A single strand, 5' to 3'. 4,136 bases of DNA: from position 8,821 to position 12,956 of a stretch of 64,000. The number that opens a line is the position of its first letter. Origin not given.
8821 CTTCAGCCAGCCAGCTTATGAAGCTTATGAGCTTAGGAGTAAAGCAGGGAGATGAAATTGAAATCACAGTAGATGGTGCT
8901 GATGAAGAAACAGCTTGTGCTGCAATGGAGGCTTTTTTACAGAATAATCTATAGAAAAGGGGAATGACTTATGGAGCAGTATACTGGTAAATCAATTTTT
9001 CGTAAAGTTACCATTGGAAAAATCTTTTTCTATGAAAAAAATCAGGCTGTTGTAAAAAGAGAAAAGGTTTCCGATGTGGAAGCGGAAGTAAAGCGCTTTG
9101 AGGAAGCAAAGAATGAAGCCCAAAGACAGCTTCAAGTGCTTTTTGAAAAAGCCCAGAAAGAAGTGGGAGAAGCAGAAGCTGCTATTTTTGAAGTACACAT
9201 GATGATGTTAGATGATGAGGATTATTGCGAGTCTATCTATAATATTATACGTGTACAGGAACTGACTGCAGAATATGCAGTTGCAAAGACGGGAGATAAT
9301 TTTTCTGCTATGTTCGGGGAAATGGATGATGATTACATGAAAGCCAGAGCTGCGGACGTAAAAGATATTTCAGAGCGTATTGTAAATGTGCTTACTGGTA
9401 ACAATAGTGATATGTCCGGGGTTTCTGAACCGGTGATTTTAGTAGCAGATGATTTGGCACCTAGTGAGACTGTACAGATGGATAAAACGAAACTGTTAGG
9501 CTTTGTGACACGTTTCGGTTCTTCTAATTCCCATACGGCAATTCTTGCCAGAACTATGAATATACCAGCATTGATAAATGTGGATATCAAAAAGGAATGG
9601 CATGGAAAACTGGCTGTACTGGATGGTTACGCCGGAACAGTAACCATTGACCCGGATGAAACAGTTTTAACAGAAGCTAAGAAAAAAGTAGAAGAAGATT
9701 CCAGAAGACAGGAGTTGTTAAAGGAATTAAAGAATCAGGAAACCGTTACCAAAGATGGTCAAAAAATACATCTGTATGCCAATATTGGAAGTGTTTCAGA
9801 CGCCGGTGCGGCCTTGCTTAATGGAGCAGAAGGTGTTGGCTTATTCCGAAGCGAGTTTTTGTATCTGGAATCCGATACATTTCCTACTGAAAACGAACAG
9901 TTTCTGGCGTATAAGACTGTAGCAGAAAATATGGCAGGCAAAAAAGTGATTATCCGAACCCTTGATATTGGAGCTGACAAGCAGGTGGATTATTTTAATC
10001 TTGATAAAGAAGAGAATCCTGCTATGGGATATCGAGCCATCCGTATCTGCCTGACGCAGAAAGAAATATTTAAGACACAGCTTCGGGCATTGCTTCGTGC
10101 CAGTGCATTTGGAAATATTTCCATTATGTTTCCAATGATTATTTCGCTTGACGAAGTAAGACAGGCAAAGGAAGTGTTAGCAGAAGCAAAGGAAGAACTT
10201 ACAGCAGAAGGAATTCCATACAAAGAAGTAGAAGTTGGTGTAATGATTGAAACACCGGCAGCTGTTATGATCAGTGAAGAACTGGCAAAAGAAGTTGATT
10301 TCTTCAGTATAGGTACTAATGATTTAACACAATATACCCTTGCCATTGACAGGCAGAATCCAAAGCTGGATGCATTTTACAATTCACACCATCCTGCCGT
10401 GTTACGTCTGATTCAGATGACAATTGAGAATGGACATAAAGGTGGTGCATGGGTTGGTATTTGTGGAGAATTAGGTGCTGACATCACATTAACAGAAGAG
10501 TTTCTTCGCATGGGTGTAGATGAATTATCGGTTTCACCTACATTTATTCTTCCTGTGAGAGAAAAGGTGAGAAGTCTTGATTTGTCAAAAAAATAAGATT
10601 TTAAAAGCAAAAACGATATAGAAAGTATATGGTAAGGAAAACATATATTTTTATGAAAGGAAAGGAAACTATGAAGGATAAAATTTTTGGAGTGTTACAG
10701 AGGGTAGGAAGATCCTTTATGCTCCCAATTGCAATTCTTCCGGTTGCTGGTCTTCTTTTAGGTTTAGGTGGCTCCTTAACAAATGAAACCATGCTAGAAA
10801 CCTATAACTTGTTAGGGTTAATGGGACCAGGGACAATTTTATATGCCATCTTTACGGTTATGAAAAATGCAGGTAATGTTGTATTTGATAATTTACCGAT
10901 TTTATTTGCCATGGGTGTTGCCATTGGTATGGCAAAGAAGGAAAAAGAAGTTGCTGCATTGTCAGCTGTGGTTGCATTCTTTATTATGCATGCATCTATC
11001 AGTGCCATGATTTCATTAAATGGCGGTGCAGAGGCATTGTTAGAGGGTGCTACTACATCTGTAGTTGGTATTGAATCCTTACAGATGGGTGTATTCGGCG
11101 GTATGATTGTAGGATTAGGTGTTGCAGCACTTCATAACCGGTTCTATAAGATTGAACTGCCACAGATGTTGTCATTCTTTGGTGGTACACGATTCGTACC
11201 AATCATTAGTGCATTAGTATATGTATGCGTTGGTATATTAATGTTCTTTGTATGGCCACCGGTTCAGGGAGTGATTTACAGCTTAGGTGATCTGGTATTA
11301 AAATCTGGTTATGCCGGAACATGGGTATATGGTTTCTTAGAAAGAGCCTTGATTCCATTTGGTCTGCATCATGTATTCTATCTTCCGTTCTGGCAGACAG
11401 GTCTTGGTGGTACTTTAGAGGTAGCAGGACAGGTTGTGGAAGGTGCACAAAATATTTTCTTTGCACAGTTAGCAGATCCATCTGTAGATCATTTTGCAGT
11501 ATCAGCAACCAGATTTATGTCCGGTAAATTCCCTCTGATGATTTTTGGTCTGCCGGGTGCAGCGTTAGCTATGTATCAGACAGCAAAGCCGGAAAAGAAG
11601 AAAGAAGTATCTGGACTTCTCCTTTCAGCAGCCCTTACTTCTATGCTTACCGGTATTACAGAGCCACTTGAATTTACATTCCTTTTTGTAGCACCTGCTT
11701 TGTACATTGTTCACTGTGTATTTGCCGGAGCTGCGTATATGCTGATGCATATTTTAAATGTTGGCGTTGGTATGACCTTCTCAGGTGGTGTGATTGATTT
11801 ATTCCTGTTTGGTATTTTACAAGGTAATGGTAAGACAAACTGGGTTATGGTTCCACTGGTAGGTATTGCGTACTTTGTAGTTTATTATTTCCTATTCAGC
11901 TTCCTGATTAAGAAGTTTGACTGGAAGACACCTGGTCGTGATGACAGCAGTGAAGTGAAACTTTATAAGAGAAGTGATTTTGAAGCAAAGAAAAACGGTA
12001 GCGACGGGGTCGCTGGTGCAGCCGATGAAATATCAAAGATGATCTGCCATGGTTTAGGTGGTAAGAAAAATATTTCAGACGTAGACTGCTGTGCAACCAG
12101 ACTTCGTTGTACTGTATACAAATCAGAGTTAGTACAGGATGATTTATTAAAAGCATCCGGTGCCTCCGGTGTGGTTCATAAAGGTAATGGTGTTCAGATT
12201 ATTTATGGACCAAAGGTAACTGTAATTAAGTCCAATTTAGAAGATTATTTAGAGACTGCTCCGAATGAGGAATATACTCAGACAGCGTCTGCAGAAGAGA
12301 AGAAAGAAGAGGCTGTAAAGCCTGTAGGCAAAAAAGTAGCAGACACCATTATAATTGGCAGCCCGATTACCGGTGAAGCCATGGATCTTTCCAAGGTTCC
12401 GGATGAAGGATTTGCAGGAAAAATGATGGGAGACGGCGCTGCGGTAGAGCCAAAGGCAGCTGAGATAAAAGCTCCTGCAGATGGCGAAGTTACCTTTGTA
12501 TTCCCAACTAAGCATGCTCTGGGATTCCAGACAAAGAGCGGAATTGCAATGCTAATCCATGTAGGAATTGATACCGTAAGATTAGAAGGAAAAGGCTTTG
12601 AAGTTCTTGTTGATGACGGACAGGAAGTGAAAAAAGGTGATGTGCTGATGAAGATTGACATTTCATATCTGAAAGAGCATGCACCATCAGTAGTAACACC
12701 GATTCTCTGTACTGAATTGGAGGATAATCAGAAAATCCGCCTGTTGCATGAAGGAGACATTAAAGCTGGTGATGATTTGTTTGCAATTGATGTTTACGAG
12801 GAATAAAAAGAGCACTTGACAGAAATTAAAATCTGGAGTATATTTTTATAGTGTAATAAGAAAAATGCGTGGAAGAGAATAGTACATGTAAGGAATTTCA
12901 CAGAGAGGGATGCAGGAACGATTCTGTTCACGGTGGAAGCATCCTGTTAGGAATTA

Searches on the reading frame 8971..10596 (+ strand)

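Call 60: search_protein_families(library=ncbifam, proteins=[window:8971-10596:+], max_evalue=1e-10)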
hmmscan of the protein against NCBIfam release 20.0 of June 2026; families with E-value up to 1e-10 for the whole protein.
window:8971-10596:+ (541 aa): 7 families
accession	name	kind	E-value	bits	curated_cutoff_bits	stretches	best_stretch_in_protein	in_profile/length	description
TIGR01417.1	PTS_I_fam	equivalog_domain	5.1e-184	612.8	341.7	1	6-537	3-540/565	phosphoenolpyruvate--protein phosphotransferase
NF008382.0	PRK11177.1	equivalog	1.2e-170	569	824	1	12-535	10-539/575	phosphoenolpyruvate-protein phosphotransferase PtsI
NF008283.0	PRK11061.1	equivalog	6.2e-122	408.3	583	1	33-538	202-708/748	phosphoenolpyruvate--protein phosphotransferase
NF005057.0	PRK06464.1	equivalog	3.4e-58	197.4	598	1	315-536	562-788/798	phosphoenolpyruvate synthase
TIGR01418.1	PEP_synth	equivalog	9.6e-56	189.5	739.75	1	315-536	556-782/784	pyruvate, water dikinase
NF008478.1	PRK11377.1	equivalog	7.2e-44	150.6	520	1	12-219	256-465/473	dihydroxyacetone kinase phosphoryl donor subunit DhaM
TIGR01828.1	pyru_phos_dikin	equivalog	9.1e-40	136.4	843.45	1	346-529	651-855/865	pyruvate, phosphate dikinase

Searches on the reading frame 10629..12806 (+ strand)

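Call 60: search_protein_families(library=ncbifam, proteins=[window:10629-12806:+], max_evalue=1e-10)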
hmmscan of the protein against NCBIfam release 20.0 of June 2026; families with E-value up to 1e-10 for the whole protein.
window:10629-12806:+ (725 aa): 16 families
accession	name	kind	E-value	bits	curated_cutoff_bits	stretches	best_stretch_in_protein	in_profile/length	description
TIGR02002.1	PTS-II-BC-glcB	equivalog_domain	2e-169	564.5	591.8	1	18-542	3-501/502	glucose-specific PTS transporter subunit IIBC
NF007509.0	PRK10110.1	subfamily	6.6e-142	473.6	665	1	11-543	3-527/530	PTS maltose transporter subunit IICB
TIGR02004.1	PTS-IIBC-malX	hypoth_equivalog_domain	2.4e-141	471.8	632.2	1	18-538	3-514/517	maltose/glucose-specific PTS transporter subunit IIBC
NF007608.0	PRK10255.1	equivalog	5.7e-140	467.8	1010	1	19-716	3-641/648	PTS N-acetyl glucosamine transporter subunit IIABC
TIGR01998.1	PTS-II-BC-nag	equivalog_domain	1.1e-130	436.5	553.2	1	20-537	2-474/475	N-acetylglucosamine-specific PTS transporter subunit IIBC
NF008301.0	PRK11089.1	equivalog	2.9e-122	408.7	647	1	17-542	3-475/477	PTS glucose transporter subunit IIBC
TIGR02005.1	PTS-IIBC-alpha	subfamily_domain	2.2e-110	369.4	607.3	1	23-539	4-522/524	alpha-glucoside-specific PTS transporter subunit IIBC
TIGR00852.1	pts-Glc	subfamily_domain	7.7e-84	281.4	291.1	1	82-378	1-290/290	maltose/glucose-specific PTS transporter subunit IIC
TIGR02003.1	PTS-II-BC-unk1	hypoth_equivalog_domain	2.1e-80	270.8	649.85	1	20-542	5-546/547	PTS transporter subunit IIBC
TIGR01995.1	PTS-II-ABC-beta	subfamily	1.6e-58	198.7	614.7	1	555-719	451-616/618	beta-glucoside-specific PTS transporter subunit IIABC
NF007335.0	PRK09824.1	equivalog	9.1e-45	153.4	894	1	550-720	459-625/627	PTS beta-glucoside transporter subunit IIABC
NF006962.0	PRK09439.1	equivalog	4.2e-42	143.7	212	1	568-717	15-163/169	PTS glucose transporter subunit IIA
TIGR00830.1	PTBA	subfamily_domain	4.6e-42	142.8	97.5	1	576-696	1-121/121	glucose PTS transporter subunit IIA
NF007255.0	PRK09702.1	equivalog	2.3e-20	72.9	321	1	411-543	15-148/161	PTS sugar transporter subunit IIB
TIGR01996.1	PTS-II-BC-sucr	equivalog_domain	5.3e-18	64.9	559.3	0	466-572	3-110/461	sucrose-specific PTS transporter subunit IIBC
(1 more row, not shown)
